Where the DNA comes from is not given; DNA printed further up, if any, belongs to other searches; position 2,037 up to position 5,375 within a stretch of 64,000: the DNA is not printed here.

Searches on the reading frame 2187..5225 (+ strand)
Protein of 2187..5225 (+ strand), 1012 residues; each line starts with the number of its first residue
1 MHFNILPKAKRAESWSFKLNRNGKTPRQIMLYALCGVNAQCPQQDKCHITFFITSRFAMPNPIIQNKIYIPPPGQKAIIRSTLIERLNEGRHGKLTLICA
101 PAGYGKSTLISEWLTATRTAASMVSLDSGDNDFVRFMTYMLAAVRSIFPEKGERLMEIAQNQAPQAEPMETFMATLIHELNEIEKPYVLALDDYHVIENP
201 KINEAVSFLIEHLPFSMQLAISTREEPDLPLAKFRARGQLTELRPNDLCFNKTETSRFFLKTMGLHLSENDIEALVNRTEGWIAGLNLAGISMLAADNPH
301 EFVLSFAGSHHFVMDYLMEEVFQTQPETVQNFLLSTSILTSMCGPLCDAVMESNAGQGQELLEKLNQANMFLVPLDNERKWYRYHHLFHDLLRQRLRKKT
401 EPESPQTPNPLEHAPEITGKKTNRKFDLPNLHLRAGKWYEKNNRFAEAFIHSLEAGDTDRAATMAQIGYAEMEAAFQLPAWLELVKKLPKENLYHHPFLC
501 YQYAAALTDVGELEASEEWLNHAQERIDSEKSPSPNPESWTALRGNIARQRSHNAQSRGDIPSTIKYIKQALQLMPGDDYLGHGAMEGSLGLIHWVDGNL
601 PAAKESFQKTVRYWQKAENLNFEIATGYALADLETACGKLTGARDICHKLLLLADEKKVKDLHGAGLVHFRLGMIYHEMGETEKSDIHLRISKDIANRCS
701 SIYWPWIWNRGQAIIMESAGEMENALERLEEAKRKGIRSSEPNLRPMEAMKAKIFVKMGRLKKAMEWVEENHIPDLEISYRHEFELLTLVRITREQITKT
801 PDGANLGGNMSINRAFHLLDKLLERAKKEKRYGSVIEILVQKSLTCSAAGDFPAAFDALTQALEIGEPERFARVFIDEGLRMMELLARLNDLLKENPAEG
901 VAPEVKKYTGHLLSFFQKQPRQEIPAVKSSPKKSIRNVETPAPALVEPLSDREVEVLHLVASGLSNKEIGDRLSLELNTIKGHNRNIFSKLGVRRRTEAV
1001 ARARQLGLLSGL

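Call 72: search_protein_families(library=ncbifam, proteins=[window:2187-5225:+], max_evalue=0.00001)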
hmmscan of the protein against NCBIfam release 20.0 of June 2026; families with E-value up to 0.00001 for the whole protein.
window:2187-5225:+ (1012 aa): 14 families
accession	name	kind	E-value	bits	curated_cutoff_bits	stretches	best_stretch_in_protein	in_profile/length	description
NF003420.0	PRK04841.1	equivalog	4.1e-114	382.5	537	3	63-405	2-341/903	HTH-type transcriptional regulator MalT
NF047785.1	respo_reg_MadR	equivalog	1.3e-14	54.1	300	1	936-1009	137-209/209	MadR family response regulator transcription factor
TIGR03020.2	EpsA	equivalog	1.4e-12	47.8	170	1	946-1005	188-247/247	XrtB/PEP-CTERM-associated transcriptional regulator EpsA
NF007403.0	PRK09935.1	equivalog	7e-12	45.4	271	1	945-1006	146-207/210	fimbria biosynthesis transcriptional regulator FimZ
NF052366.1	photon_PedR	equivalog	6.1e-10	39.1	120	1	949-1007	3-61/74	photosynthetic electron transport-dependent transcriptional regulator PedR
NF007708.0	PRK10403.1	equivalog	5.2e-09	35.9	343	1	949-999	154-204/215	nitrate/nitrite response regulator protein NarP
NF007505.1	PRK10100.1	equivalog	1.8e-08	34.3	250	1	949-1003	145-199/204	biofilm master transcriptional regulator CsgD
NF007935.0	PRK10651.1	equivalog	2.9e-08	33.2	250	1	934-1001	141-208/216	two-component system response regulator NarL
NF052445.1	RespRegMctR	equivalog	9.9e-08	31.6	300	1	947-998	143-194/205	two-component system response regulator MctR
NF041232.1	BagY_FevT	exception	1.1e-07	31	700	1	948-1002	296-350/367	LuxR family transcriptional regulator BagY/FevT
NF041830.1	RR_TF_ErdR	exception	1.2e-07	31.6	390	1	946-1007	148-209/213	response regulator transcription factor ErdR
NF011896.0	PRK15369.1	equivalog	1.8e-07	31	242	1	947-1008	148-209/211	two component system response regulator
NF041673.1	transregRamA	equivalog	4.7e-07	29.2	500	1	949-1009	219-279/280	acetate metabolism transcriptional regulator RamA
TIGR03541.1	reg_near_HchA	equivalog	6.8e-07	29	215.6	1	937-1007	160-230/232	PA1136 family autoinducer-binding transcriptional regulator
